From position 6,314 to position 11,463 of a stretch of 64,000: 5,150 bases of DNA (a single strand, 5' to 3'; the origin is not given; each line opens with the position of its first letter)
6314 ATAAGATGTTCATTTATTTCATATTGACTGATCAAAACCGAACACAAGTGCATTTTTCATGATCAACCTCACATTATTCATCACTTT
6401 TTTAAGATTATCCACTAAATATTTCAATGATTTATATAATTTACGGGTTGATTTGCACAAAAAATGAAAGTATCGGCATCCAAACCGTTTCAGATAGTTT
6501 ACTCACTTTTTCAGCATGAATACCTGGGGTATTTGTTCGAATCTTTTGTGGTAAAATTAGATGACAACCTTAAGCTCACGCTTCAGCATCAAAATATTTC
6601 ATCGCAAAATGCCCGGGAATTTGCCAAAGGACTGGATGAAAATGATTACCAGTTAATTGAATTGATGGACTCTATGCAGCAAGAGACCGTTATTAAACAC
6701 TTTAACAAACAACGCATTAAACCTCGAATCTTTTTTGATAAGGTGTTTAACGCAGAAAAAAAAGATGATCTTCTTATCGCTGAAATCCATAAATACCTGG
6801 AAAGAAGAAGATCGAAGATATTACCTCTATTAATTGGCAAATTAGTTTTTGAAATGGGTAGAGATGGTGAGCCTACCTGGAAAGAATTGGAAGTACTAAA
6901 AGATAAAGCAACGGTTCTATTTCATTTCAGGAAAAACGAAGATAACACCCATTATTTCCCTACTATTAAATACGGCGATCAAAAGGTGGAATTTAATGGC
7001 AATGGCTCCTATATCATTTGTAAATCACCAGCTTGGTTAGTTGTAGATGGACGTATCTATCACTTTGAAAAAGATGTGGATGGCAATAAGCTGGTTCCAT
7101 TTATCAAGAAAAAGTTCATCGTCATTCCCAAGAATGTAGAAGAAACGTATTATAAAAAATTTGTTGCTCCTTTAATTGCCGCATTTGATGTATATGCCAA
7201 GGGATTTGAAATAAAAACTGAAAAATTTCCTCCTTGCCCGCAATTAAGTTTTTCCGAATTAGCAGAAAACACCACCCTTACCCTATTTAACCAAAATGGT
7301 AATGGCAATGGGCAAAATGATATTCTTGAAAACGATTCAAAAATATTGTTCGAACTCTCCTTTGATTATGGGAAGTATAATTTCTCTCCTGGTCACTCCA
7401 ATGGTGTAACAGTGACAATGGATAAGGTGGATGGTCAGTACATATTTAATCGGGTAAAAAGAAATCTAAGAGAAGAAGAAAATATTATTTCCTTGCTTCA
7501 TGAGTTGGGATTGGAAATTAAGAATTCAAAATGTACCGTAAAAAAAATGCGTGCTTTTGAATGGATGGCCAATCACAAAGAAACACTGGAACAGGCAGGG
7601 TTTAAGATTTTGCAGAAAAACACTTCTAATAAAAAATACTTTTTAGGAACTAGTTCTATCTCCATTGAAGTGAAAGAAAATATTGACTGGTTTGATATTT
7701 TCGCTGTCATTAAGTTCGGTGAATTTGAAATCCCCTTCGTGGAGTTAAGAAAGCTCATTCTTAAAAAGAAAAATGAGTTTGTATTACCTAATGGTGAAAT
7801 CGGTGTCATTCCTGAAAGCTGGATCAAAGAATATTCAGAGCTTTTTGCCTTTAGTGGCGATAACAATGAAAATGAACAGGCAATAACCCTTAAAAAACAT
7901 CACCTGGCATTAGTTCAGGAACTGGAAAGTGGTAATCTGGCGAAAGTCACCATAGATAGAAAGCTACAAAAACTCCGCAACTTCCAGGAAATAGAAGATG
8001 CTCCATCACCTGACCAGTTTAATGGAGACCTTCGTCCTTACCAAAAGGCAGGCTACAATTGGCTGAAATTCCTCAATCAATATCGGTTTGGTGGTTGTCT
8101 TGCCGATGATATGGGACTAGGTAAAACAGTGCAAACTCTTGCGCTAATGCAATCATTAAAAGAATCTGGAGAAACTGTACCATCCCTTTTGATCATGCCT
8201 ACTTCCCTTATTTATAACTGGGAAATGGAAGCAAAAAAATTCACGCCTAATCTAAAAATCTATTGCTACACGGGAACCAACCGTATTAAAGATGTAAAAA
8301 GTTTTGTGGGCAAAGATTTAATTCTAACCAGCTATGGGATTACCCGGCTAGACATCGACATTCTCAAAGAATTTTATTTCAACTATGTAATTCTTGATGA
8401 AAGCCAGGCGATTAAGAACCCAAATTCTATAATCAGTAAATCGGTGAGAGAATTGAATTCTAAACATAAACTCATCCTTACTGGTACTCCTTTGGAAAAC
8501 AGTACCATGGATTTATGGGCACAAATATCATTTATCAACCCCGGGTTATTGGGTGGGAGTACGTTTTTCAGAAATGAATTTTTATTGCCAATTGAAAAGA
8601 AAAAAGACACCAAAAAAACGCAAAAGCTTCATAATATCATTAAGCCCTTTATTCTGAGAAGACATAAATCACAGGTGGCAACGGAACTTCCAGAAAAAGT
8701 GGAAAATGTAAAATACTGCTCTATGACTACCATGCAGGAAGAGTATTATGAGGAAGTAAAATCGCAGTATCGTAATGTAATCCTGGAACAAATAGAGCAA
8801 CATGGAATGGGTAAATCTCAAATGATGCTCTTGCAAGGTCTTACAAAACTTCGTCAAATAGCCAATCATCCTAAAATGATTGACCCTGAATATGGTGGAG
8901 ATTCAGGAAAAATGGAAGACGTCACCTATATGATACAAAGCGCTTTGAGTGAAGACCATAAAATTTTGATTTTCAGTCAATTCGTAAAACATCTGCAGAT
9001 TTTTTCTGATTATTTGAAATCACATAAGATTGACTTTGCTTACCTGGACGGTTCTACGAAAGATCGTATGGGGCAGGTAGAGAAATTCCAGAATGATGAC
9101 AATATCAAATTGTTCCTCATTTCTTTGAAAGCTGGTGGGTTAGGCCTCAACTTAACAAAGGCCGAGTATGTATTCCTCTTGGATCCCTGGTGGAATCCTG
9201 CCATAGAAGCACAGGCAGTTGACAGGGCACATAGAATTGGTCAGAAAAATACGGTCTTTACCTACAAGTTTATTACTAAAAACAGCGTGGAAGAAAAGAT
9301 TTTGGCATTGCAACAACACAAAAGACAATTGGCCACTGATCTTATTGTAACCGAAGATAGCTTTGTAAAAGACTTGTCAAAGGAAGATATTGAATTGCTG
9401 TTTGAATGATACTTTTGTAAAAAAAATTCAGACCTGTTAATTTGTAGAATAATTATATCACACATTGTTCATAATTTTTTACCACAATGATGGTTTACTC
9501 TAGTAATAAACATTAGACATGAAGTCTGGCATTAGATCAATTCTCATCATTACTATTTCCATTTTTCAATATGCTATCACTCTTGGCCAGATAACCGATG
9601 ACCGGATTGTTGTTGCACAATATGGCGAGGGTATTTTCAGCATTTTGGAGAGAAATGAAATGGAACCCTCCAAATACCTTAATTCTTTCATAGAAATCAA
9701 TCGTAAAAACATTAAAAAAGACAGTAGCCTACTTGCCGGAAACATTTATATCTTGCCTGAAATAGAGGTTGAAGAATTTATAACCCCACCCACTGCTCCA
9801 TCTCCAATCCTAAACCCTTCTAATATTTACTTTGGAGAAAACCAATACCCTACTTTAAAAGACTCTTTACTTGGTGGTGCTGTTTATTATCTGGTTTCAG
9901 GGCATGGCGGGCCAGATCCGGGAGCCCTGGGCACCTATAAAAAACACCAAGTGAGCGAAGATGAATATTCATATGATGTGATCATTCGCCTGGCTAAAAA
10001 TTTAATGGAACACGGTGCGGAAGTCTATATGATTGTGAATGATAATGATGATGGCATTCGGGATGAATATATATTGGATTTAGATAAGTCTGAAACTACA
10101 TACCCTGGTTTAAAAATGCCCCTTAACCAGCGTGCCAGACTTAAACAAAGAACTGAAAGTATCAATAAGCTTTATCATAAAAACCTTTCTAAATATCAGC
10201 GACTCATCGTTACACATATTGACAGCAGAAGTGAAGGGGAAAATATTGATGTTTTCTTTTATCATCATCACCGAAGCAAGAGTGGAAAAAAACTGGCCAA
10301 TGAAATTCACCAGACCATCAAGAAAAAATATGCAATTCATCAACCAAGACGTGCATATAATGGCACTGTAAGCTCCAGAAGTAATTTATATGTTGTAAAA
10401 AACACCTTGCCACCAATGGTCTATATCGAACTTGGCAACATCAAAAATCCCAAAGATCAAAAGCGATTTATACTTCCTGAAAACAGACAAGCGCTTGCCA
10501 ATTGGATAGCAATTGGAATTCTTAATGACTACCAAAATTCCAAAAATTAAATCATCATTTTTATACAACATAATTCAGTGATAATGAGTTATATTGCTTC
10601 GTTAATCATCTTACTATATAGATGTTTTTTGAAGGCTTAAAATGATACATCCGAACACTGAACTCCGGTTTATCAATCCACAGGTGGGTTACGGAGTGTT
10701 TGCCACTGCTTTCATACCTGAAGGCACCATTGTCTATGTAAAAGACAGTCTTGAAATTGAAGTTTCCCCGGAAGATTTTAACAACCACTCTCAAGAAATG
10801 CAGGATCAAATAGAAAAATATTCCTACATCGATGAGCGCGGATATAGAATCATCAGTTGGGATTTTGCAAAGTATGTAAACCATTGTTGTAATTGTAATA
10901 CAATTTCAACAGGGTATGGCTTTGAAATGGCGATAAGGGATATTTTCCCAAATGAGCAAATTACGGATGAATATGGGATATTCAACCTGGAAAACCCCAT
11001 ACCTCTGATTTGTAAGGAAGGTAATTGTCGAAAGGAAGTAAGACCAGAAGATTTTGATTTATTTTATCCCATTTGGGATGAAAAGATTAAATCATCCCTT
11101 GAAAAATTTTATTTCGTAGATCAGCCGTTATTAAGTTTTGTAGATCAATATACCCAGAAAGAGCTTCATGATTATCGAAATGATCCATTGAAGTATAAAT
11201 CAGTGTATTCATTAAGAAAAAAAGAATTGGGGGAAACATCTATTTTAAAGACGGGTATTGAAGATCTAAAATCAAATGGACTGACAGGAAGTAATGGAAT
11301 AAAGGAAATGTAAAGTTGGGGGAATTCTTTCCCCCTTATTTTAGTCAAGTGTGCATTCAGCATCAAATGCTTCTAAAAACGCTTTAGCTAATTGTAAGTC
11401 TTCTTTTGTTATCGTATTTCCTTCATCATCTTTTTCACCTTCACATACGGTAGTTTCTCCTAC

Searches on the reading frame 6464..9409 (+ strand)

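Call 48: search_protein_families(library=pfam, proteins=[window:6464-9409:+], max_evalue=0.00001)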
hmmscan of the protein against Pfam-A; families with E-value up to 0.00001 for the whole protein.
window:6464-9409:+ (981 aa): 4 families
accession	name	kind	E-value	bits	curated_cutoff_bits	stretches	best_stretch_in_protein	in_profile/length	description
PF00176.29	SNF2-rel_dom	-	2.8e-71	240.4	24.9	1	526-805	1-290/290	SNF2-related domain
PF00271.37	Helicase_C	-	1.6e-22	80.3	23.5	1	816-926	2-110/110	Helicase conserved C-terminal domain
PF04851.21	ResIII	-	4.9e-07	30.2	22.5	1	522-676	3-162/164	Type III restriction enzyme, res subunit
PF00270.35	DEAD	-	8.9e-06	26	26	0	550-677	23-161/167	DEAD/DEAH box helicase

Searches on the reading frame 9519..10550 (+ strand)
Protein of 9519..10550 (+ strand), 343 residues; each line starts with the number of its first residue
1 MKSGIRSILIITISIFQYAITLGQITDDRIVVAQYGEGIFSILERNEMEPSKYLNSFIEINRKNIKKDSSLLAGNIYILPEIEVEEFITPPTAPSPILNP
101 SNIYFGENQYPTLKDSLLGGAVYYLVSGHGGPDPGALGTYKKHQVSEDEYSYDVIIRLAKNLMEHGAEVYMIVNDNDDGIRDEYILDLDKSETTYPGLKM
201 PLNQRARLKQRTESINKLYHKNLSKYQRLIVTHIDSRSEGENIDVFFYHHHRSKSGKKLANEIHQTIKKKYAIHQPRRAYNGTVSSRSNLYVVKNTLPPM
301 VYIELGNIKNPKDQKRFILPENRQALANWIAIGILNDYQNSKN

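Call 48: search_protein_families(library=pfam, proteins=[window:9519-10550:+], max_evalue=0.00001)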
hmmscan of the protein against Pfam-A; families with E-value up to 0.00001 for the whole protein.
window:9519-10550:+ (343 aa): 1 family
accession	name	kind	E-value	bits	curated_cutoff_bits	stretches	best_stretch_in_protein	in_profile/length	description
PF01520.23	Amidase_3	-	9.6e-22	78.3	27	1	125-335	3-173/174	N-acetylmuramoyl-L-alanine amidase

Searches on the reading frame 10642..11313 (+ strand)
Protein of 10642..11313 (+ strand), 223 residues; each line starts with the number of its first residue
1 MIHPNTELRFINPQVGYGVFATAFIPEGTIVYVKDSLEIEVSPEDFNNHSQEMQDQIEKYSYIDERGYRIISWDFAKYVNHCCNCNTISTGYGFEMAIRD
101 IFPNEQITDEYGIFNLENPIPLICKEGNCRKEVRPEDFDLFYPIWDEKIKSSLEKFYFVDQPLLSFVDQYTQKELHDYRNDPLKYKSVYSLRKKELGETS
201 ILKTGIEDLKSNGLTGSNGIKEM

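Call 48: search_protein_families(library=pfam, proteins=[window:10642-11313:+], max_evalue=0.00001)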
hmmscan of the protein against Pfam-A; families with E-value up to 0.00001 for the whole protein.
window:10642-11313:+ (223 aa): 1 family
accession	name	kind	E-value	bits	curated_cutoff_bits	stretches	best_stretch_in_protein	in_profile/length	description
PF00856.33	SET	-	4.3e-11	43.6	22.4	1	16-112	1-105/105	SET domain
